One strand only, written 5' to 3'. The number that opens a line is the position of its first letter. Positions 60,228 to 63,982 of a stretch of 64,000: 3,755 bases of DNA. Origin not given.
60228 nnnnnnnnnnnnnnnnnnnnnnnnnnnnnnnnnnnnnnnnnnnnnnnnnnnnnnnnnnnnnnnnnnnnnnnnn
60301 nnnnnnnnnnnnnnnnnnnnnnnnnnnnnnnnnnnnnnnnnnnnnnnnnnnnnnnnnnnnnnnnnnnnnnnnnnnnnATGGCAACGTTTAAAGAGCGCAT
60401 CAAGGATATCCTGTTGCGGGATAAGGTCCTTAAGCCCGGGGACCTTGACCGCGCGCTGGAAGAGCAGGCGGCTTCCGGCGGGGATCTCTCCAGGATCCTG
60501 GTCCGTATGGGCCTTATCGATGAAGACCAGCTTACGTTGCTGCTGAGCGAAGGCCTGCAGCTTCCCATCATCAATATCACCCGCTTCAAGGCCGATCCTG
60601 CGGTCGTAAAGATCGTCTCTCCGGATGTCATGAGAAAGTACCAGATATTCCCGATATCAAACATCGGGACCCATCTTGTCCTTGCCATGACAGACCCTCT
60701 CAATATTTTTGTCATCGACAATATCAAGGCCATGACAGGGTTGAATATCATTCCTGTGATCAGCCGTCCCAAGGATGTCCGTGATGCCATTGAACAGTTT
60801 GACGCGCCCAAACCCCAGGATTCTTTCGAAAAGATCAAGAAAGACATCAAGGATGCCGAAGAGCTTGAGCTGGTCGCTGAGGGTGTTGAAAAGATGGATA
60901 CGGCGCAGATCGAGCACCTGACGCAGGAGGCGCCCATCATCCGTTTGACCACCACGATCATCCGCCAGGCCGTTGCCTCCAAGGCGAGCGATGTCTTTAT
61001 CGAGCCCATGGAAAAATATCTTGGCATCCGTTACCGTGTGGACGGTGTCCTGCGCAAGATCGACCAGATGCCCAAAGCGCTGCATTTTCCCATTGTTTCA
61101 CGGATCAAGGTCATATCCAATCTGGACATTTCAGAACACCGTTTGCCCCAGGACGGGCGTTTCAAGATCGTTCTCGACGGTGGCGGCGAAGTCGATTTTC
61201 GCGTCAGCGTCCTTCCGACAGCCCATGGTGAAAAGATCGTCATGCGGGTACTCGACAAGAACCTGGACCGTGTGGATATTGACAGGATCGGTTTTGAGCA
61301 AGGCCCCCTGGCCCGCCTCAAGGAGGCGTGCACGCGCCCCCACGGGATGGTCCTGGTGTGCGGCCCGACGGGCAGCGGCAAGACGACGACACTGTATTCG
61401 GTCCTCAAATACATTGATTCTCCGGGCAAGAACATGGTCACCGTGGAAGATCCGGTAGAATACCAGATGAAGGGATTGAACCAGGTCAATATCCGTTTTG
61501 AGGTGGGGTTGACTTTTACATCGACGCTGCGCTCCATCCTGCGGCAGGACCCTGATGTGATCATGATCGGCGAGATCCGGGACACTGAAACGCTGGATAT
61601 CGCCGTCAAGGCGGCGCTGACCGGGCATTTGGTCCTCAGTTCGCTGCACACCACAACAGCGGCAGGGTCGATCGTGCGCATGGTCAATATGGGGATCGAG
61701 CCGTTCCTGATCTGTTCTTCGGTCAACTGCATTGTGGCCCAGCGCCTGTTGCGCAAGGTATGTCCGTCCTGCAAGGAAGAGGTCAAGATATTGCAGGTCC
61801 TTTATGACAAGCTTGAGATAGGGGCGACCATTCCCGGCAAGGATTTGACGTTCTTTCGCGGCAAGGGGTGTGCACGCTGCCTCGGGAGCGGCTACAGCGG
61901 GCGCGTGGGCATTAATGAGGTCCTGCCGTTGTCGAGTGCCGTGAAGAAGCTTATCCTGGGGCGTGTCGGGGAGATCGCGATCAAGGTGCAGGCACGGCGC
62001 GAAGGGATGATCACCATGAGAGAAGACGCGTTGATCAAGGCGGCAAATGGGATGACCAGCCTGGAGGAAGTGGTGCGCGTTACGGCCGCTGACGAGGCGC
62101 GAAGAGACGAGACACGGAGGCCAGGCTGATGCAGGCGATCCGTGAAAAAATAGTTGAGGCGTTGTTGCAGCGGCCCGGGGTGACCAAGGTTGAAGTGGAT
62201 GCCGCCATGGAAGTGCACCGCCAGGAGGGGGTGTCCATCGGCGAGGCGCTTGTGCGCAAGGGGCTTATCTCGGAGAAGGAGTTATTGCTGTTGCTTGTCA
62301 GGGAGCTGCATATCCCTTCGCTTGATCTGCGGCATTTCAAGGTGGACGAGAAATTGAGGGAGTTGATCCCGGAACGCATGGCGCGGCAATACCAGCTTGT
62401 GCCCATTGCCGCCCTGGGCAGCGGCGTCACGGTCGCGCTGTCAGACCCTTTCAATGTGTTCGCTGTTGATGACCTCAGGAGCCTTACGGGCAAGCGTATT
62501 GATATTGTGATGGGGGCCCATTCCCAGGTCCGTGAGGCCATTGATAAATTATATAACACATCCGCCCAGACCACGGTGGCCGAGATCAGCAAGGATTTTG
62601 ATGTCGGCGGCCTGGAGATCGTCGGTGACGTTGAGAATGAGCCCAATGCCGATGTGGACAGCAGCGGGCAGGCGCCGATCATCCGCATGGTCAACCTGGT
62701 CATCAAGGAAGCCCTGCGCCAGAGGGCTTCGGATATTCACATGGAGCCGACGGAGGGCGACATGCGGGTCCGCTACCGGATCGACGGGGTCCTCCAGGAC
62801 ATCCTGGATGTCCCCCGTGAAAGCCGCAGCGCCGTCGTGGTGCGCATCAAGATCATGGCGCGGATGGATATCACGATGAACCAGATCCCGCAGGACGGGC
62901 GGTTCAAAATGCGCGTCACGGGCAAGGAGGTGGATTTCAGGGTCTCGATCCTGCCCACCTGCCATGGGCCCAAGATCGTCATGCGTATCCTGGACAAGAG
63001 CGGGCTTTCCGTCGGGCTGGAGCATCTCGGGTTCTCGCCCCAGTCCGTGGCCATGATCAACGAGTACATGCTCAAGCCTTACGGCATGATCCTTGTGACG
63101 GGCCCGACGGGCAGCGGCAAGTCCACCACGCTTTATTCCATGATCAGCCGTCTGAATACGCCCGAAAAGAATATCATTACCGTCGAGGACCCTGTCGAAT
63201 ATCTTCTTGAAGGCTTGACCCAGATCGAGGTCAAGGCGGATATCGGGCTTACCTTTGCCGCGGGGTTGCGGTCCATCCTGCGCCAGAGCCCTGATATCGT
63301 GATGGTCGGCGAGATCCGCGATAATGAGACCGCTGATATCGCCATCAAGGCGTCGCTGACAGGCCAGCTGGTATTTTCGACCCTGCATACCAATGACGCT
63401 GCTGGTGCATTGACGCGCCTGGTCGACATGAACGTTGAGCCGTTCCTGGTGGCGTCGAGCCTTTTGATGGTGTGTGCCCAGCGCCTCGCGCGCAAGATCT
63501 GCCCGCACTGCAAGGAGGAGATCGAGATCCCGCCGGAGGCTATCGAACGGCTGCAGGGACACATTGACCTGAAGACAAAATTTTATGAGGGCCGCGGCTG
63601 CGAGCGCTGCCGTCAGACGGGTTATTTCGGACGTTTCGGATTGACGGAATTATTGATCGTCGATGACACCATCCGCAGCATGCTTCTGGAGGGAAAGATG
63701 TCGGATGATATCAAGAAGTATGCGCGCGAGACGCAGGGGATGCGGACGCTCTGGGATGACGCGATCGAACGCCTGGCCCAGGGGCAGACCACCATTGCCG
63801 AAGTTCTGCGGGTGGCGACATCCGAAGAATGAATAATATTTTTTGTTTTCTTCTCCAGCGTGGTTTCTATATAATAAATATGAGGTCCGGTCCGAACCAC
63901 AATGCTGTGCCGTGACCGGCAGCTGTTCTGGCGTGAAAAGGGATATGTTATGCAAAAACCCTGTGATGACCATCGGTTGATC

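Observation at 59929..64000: Stand-alone c-di-GMP-type MshEN domain protein preceding two tandem GspE/PilB ATPases, with a second MshEN-like gene starting at the window edge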

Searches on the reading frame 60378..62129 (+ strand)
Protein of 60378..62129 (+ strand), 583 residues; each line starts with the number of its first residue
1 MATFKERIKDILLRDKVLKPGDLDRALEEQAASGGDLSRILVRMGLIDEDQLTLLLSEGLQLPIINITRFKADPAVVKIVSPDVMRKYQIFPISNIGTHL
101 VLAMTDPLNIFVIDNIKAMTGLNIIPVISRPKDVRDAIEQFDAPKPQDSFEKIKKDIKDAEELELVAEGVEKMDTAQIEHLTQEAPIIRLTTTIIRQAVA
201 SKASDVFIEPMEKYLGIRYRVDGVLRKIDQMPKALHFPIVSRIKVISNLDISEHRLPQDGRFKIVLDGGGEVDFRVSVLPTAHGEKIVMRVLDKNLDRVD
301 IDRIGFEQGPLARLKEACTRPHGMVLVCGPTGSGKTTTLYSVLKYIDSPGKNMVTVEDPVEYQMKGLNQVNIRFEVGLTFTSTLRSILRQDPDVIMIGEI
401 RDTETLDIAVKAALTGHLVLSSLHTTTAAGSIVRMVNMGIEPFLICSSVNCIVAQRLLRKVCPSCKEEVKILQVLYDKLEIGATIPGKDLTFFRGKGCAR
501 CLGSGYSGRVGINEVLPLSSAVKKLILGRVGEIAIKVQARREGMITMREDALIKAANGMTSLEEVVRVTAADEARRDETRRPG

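Call 3: search_protein_families(library=pfam, proteins=[window:60378-62129:+], max_evalue=0.01)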
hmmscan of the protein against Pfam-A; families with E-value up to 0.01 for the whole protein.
window:60378-62129:+ (583 aa): 9 families
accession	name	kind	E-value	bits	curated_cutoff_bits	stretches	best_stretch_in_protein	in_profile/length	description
PF00437.27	T2SSE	-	4.6e-133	443.9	24.9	1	182-567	3-370/370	Type II/IV secretion system protein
PF05157.20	MshEN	-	3.2e-19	69.1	23.1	1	60-143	1-85/90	MshEN domain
PF13191.12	AAA_16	-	0.00045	21.2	32.6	1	312-389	13-80/167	AAA ATPase domain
PF13401.12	AAA_22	-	0.0022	18.7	27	1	322-367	5-50/130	AAA domain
PF20720.3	nSTAND3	-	0.0022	18.1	27.2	1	321-361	16-56/155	Novel STAND NTPase 3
PF13604.12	AAA_30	-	0.0024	18.1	27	1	314-354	10-50/191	AAA domain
PF13476.12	AAA_23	-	0.0069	17.5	27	0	322-339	19-36/201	AAA domain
PF25199.1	nSTAND_NTPase5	-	0.0078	16.5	34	0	319-359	38-79/145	Novel STAND NTPase 5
PF06414.18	Zeta_toxin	-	0.01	15.8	22.3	0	324-357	18-50/199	Zeta toxin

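Call 6: search_protein_families(library=ncbifam, proteins=[window:60378-62129:+], max_evalue=0.001)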
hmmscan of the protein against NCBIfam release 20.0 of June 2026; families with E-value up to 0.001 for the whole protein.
window:60378-62129:+ (583 aa): 21 families
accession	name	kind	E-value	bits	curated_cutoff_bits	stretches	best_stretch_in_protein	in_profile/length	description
TIGR02538.1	type_IV_pilB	equivalog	6.3e-188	625.9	675.65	1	8-570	2-563/564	type IV-A pilus assembly ATPase PilB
TIGR02533.1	type_II_gspE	equivalog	2.7e-165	550.7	630.25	1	84-569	8-486/486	type II secretion system ATPase GspE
NF053534.1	T4PilAsmATPsTfpB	equivalog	4.8e-130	434.7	850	1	46-569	62-582/584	type IV pilus assembly ATPase TfpB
NF007755.0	PRK10436.1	equivalog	1.1e-128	429.8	617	1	167-572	67-462/465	type II secretion system protein GspE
NF041000.1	ATPase_ComGA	equivalog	3.6e-72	242.6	300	1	193-459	2-266/267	competence type IV pilus ATPase ComGA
TIGR01420.1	pilT_fam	subfamily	3.9e-51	174.3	319.1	1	193-461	4-271/343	PilT/PilU family type 4a pilus ATPase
TIGR02525.1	plasmid_TraJ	equivalog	3.3e-29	102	368.3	1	286-439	119-273/372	plasmid transfer ATPase TraJ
TIGR02524.1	dot_icm_DotB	equivalog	7.8e-19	68.1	463.3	1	316-457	128-278/358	Dot/Icm type IV secretion system ATPase DotB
TIGR02782.1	TrbB_P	equivalog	1.4e-17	63.9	304.55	1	321-437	135-254/303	P-type conjugative transfer ATPase TrbB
NF058587.1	archaellum_moto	equivalog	1.2e-16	60.6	550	1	324-440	277-398/527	archaellum flagellar ATPase motor FlaI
TIGR02788.1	VirB11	equivalog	4.5e-16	58.8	249.95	1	322-438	144-265/308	P-type DNA transfer ATPase VirB11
NF010469.0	PRK13894.1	subfamily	1.2e-14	54.4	508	1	318-435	145-264/320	conjugal transfer ATPase TrbB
NF010407.0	PRK13833.1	subfamily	4.4e-13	49.3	499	1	325-437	147-261/323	conjugal transfer protein TrbB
TIGR03819.1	heli_sec_ATPase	hypoth_equivalog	3.8e-11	42.8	373.15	1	281-438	136-300/340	TadA family conjugal transfer-associated ATPase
NF012033.0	PRK15489.1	equivalog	4.6e-11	41.6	537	1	4-154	489-639/703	glycosyl transferase family protein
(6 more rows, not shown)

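Call 47: search_solved_structures(query=window:60378-62129:+, max_evalue=1e-20)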
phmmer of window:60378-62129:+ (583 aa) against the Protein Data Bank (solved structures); distinct sequences matched with E-value up to 1e-20: 22.
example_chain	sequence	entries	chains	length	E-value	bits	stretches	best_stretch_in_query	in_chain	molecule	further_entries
5zfr_A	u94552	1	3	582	5.1e-164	550.1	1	6-573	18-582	Type IV pilus biogenesis ATPase PilB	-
5tsg_B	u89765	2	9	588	8.4e-160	536.2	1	6-573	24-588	Type IV pilus biogenesis ATPase PilB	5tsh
6olj_C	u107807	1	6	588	2.4e-159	534.7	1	6-573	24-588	Type IV pilus biogenesis ATPase PilB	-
3jc8_Ba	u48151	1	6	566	6.1e-154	516.9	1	7-572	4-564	Type IV-A pilus assembly ATPase PilB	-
6f8l_G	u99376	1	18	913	1.9e-131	442.6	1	9-570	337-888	Type IV pilus assembly protein PilF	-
4pht_A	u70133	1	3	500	1.8e-111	376.7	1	102-570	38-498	General secretory pathway protein E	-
4ksr_A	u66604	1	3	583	8.4e-110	371.2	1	182-571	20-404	Type II secretion system protein E, Hemolysin-coregulated protein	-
4kss_A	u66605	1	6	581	9.5e-110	371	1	182-570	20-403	Type II secretion system protein E, hemolysin-coregulated protein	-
1p9r_A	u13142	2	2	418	1.9e-109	370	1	181-569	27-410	General secretion pathway protein E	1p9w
6ejf_A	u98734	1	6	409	8.2e-106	358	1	192-570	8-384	Type IV pilus assembly protein PilF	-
5oiu_A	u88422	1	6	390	9.9e-106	357.8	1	189-568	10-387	Type IV pilus assembly protein PilF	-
5it5_F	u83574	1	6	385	1.5e-105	357.1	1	192-568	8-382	ATP binding motif-containing protein PilF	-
2ewv_A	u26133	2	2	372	2e-32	115.8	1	193-461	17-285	twitching motility protein PilT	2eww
5fl3_A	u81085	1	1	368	2.7e-32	115.4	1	195-460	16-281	PILI RETRACTION PROTEIN PILT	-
2gsz_A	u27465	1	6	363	2.9e-32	115.3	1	194-461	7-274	twitching motility protein PilT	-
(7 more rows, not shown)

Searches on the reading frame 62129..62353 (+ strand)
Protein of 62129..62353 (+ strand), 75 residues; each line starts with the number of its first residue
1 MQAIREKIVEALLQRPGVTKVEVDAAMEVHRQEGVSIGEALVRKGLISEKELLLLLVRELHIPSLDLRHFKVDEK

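Call 86: search_protein_families(library=ncbifam, alignment_id=A3, max_evalue=1e-9)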
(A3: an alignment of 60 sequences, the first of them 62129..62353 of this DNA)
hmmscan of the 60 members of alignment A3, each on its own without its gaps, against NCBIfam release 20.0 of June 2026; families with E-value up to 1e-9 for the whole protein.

A. member 1, window:62129-62353:+ (75 aa): 0 families

B. families by the number of members that match (of 60 scanned): 0 families

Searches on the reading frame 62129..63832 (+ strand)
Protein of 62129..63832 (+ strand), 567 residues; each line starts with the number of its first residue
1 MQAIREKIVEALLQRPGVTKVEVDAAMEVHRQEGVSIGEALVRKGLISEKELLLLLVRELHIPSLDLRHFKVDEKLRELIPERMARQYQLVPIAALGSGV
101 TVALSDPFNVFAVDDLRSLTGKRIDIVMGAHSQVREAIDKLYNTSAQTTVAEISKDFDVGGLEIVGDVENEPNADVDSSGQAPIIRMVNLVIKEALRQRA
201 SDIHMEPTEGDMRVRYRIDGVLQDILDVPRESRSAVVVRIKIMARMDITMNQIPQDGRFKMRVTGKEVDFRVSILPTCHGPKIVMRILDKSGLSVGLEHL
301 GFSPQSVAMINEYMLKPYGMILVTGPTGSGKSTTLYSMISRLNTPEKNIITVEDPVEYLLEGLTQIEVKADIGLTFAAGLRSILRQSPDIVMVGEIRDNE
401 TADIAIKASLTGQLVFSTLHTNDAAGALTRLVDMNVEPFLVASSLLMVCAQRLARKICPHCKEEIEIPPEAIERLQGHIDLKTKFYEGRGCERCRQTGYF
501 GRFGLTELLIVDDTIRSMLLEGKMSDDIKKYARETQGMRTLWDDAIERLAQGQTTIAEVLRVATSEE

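Call 3: search_protein_families(library=pfam, proteins=[window:62129-63832:+], max_evalue=0.01)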
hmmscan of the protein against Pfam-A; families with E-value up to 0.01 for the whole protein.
window:62129-63832:+ (567 aa): 9 families
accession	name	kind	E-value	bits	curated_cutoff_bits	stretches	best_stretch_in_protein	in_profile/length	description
PF00437.27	T2SSE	-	7e-134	446.6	24.9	1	179-561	3-370/370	Type II/IV secretion system protein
PF05157.20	MshEN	-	7.4e-21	74.4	23.1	1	61-146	2-88/90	MshEN domain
PF25199.1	nSTAND_NTPase5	-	9e-06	26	34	1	318-361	41-85/145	Novel STAND NTPase 5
PF13555.12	AAA_29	-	0.00038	20.6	27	1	313-337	17-41/61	P-loop containing region of AAA domain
PF01580.24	FtsK_SpoIIIE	-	0.00091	19.2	24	0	320-341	41-62/221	FtsK/SpoIIIE family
PF13401.12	AAA_22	-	0.00097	19.9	27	1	319-356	6-43/130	AAA domain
PF00005.33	ABC_tran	-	0.0011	20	25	1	317-353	10-45/137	ABC transporter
PF13191.12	AAA_16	-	0.0043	18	32.6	0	319-430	25-122/167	AAA ATPase domain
PF20720.3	nSTAND3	-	0.0062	16.7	27.2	0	314-355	13-54/155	Novel STAND NTPase 3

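Call 6: search_protein_families(library=ncbifam, proteins=[window:62129-63832:+], max_evalue=0.001)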
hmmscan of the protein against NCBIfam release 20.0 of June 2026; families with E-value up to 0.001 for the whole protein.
window:62129-63832:+ (567 aa): 22 families
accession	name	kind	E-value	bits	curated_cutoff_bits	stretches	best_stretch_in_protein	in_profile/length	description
TIGR02538.1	type_IV_pilB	equivalog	1.4e-181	604.9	675.65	1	8-563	2-562/564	type IV-A pilus assembly ATPase PilB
TIGR02533.1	type_II_gspE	equivalog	7.6e-180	598.7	630.25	1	80-562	4-485/486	type II secretion system ATPase GspE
NF053534.1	T4PilAsmATPsTfpB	equivalog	5.7e-140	467.5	850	1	47-563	63-582/584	type IV pilus assembly ATPase TfpB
NF007755.0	PRK10436.1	equivalog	3.9e-133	444.5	617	1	83-564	12-460/465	type II secretion system protein GspE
NF041000.1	ATPase_ComGA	equivalog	5.2e-74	248.6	300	1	191-454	3-265/267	competence type IV pilus ATPase ComGA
TIGR01420.1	pilT_fam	subfamily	1.2e-57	195.8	319.1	1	191-456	5-270/343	PilT/PilU family type 4a pilus ATPase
TIGR02525.1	plasmid_TraJ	equivalog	2e-27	96.2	368.3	1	312-435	143-273/372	plasmid transfer ATPase TraJ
TIGR02524.1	dot_icm_DotB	equivalog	1.3e-23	83.8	463.3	1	317-433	133-258/358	Dot/Icm type IV secretion system ATPase DotB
NF058587.1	archaellum_moto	equivalog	9e-15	54.4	550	1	279-433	235-395/527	archaellum flagellar ATPase motor FlaI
TIGR02782.1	TrbB_P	equivalog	3.7e-14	52.7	304.55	1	320-434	138-255/303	P-type conjugative transfer ATPase TrbB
TIGR03819.1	heli_sec_ATPase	hypoth_equivalog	5.7e-13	48.8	373.15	1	279-433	138-299/340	TadA family conjugal transfer-associated ATPase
NF010469.0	PRK13894.1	subfamily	1.9e-12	47.2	508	1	319-432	150-265/320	conjugal transfer ATPase TrbB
TIGR02788.1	VirB11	equivalog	5.8e-12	45.3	249.95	1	321-436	147-267/308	P-type DNA transfer ATPase VirB11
NF010407.0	PRK13833.1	subfamily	1.6e-11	44.2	499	1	308-437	135-265/323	conjugal transfer protein TrbB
NF008411.1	PRK11234.1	equivalog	7.2e-11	41.2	1170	1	7-148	483-623/723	cyclic di-3',5'-guanylate-activated glycosyltransferase NfrB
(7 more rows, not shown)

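Call 11: find_encoding_contigs(protein=window:62129-63832:+, flank=10000, max_places=10)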
Protein window:62129-63832:+ (567 aa): 5 contigs read that carry it; 1 place shown.
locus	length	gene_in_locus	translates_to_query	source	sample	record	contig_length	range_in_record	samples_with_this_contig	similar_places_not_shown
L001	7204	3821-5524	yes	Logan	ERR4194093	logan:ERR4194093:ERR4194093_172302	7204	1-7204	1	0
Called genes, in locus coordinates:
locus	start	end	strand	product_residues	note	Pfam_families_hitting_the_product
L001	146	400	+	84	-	-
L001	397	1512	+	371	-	PF01098:FTSW_RODA_SPOVE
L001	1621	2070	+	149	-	PF05157:MshEN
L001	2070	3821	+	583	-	PF05157:MshEN, PF00437:T2SSE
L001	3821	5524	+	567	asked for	PF05157:MshEN, PF25199:nSTAND_NTPase5 (faint), PF00437:T2SSE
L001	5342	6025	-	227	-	-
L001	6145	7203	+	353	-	?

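Call 48: search_solved_structures(query=window:62129-63832:+, max_evalue=1e-20)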
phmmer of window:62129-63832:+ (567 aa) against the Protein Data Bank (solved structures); distinct sequences matched with E-value up to 1e-20: 23.
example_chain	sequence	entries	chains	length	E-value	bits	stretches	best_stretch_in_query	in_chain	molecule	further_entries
5zfr_A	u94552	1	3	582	8.8e-154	516.4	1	7-566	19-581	Type IV pilus biogenesis ATPase PilB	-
6olj_C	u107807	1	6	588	2e-152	511.9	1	7-566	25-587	Type IV pilus biogenesis ATPase PilB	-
5tsg_B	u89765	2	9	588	2.5e-152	511.6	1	7-566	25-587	Type IV pilus biogenesis ATPase PilB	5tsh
3jc8_Ba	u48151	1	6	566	9.5e-145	486.6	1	14-560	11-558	Type IV-A pilus assembly ATPase PilB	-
6f8l_G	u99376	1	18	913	1.5e-140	472.7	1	8-561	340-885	Type IV pilus assembly protein PilF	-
4pht_A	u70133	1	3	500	2.4e-116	392.8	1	150-563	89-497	General secretory pathway protein E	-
1p9r_A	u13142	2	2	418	1.5e-115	390.2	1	173-565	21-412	General secretion pathway protein E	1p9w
4ksr_A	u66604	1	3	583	2.7e-115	389.4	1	173-564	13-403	Type II secretion system protein E, Hemolysin-coregulated protein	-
4kss_A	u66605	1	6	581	2.9e-115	389.3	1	173-563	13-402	Type II secretion system protein E, hemolysin-coregulated protein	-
5oiu_A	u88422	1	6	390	4e-115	388.8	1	186-561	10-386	Type IV pilus assembly protein PilF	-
5it5_F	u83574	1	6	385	5.6e-115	388.3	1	186-561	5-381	ATP binding motif-containing protein PilF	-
6ejf_A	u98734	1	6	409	5.7e-115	388.3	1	186-561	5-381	Type IV pilus assembly protein PilF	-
5fl3_A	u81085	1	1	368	2.6e-38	135.4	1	191-456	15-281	PILI RETRACTION PROTEIN PILT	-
2ewv_A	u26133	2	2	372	2.2e-34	122.4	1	190-457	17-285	twitching motility protein PilT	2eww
2gsz_A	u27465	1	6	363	2.8e-34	122.1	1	191-457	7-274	twitching motility protein PilT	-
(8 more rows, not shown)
